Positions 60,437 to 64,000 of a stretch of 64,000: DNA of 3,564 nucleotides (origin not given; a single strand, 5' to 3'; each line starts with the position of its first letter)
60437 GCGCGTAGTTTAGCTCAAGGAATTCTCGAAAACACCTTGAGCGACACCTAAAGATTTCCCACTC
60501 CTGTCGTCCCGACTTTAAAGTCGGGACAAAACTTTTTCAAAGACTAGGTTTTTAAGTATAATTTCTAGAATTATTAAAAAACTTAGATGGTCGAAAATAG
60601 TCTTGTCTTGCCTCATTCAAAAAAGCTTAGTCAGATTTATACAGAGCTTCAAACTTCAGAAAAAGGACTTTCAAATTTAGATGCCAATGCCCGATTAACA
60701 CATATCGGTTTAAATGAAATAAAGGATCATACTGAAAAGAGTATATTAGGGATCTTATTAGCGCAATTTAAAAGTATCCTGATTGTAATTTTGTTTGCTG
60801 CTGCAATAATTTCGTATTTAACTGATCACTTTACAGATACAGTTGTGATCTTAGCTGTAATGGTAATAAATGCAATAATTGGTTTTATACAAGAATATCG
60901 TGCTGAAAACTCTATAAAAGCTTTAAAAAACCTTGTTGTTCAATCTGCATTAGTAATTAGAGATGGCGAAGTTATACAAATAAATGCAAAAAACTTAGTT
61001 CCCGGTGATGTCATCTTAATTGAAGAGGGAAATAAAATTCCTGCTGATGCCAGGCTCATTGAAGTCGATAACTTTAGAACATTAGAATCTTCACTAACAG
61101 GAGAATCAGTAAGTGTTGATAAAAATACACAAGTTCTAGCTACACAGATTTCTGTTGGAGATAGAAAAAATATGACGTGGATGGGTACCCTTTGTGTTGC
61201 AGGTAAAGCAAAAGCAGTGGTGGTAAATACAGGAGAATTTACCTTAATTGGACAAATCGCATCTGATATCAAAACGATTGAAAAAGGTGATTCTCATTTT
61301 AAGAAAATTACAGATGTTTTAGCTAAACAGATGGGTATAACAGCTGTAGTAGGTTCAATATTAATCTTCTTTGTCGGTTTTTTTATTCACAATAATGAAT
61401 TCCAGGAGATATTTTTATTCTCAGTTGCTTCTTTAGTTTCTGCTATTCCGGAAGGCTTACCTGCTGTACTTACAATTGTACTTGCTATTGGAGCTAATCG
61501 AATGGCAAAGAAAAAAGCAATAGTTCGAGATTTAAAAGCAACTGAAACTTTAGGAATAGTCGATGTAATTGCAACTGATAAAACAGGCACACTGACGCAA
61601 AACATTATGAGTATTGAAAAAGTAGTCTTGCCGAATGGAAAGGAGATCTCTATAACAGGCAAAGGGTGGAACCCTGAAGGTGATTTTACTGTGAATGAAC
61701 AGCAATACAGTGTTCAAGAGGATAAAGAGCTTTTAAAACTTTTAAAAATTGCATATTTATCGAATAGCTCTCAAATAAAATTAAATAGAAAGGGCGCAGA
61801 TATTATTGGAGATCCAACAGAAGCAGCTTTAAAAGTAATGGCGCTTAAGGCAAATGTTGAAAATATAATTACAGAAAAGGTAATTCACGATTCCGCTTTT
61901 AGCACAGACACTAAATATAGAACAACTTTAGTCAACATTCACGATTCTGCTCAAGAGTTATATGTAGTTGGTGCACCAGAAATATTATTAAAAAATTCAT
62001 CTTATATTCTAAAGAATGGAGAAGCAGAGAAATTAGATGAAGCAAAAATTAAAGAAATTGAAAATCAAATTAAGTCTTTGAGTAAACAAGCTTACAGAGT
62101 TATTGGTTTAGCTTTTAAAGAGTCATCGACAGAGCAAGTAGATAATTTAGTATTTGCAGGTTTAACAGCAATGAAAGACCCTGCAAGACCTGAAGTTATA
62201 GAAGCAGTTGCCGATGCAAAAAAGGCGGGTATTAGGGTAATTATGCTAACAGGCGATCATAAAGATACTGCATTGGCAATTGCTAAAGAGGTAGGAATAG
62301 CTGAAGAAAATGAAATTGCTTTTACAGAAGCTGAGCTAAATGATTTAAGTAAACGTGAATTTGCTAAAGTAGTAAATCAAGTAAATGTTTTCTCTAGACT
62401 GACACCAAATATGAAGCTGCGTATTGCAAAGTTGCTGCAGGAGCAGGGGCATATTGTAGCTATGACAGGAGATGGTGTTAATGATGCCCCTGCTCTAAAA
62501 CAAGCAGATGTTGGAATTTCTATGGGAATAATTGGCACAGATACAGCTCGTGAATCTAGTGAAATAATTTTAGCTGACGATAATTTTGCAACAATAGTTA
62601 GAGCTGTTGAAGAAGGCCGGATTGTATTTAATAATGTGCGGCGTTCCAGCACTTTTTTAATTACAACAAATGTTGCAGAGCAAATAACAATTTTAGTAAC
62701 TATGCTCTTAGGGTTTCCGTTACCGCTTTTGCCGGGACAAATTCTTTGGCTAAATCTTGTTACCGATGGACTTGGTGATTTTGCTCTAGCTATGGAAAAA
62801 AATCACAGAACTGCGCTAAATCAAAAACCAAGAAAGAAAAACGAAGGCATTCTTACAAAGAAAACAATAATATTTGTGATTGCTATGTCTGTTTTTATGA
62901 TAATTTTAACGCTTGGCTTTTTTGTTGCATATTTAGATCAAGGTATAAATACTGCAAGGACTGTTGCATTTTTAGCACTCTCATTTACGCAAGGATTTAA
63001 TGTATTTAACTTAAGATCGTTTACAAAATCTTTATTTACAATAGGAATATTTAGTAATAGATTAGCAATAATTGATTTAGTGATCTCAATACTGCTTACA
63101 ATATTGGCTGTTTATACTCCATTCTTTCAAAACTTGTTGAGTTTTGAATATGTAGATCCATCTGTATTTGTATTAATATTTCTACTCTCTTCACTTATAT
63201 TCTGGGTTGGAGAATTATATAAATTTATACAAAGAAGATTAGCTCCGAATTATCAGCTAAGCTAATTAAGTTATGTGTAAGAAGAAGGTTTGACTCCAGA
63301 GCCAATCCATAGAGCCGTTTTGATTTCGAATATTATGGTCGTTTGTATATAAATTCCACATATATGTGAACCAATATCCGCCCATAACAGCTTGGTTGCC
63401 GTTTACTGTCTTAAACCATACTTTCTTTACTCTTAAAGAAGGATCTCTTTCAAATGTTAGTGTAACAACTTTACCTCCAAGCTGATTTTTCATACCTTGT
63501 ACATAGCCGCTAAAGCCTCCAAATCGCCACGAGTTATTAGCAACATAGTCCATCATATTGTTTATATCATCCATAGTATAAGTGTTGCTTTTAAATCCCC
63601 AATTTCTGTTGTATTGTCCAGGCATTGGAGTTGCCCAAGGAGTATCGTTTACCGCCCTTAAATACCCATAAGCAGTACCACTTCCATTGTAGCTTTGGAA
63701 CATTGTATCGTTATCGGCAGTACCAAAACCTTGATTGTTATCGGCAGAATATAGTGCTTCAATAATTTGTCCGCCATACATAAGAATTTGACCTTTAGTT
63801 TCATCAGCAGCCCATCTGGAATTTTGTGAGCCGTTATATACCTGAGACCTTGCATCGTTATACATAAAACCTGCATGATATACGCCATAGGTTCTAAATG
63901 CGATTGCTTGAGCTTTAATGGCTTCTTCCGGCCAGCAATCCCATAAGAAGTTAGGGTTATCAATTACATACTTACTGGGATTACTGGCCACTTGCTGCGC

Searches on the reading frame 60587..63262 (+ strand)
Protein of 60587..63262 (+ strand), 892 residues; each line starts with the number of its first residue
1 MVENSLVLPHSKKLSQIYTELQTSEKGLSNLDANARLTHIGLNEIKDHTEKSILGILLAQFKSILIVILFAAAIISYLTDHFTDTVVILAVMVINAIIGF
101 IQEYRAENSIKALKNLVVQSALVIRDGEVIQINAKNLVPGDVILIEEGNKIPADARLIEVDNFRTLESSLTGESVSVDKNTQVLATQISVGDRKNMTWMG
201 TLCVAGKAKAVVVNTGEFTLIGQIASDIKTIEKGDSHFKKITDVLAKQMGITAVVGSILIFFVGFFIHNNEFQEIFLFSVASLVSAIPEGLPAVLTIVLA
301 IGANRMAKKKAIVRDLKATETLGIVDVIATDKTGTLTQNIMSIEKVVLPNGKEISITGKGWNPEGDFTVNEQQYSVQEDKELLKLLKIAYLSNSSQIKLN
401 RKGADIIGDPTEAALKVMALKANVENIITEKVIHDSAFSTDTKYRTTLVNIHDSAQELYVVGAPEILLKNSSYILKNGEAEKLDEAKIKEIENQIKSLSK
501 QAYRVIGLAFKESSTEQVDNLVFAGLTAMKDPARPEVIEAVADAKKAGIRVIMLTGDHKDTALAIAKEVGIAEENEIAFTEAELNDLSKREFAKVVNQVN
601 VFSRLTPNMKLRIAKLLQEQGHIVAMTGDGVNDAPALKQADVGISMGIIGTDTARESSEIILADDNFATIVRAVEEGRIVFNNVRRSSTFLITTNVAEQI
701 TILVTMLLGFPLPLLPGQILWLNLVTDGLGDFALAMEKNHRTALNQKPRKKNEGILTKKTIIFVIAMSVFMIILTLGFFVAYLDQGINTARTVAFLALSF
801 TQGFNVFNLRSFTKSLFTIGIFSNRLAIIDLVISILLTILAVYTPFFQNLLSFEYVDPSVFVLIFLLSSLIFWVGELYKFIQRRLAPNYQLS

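Call 53: search_protein_families(library=pfam, proteins=[window:60587-63262:+], max_evalue=0.01)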
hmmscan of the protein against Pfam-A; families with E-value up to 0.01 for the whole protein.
window:60587-63262:+ (892 aa): 6 families
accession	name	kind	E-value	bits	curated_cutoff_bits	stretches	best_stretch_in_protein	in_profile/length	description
PF00122.25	E1-E2_ATPase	-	3.5e-47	160.7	28.1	1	117-309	3-181/181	E1-E2 ATPase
PF00689.26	Cation_ATPase_C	-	1.9e-45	155.2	27.3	1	711-881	1-175/175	Cation transporting ATPase, C-terminus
PF00702.32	Hydrolase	-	1e-20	75.4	26.4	1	325-641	1-191/191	haloacid dehalogenase-like hydrolase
PF00690.31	Cation_ATPase_N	-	1.1e-16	60.6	20.4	1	10-76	2-69/69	Cation transporter/ATPase, N-terminus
PF13246.12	Cation_ATPase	-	2.7e-10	40.6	21.7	1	391-474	2-91/91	Cation transport ATPase (P-type)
PF12710.13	HAD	-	4.5e-05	24.4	27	1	507-638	62-189/189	haloacid dehalogenase-like hydrolase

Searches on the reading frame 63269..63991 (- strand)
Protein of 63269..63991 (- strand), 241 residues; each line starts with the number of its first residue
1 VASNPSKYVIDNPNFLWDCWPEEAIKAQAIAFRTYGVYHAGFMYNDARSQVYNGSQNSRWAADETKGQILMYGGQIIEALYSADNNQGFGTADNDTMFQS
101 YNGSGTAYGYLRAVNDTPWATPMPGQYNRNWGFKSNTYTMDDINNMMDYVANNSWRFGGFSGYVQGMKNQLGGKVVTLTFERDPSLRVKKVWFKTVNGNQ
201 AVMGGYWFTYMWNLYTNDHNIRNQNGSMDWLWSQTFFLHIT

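Call 53: search_protein_families(library=pfam, proteins=[window:63269-63991:-], max_evalue=0.01)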
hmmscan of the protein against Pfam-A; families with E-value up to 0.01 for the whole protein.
window:63269-63991:- (241 aa): 1 family
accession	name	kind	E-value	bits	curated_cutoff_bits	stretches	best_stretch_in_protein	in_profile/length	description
PF08486.15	SpoIID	-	1.3e-11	45.4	23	1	20-72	29-97/97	Stage II sporulation protein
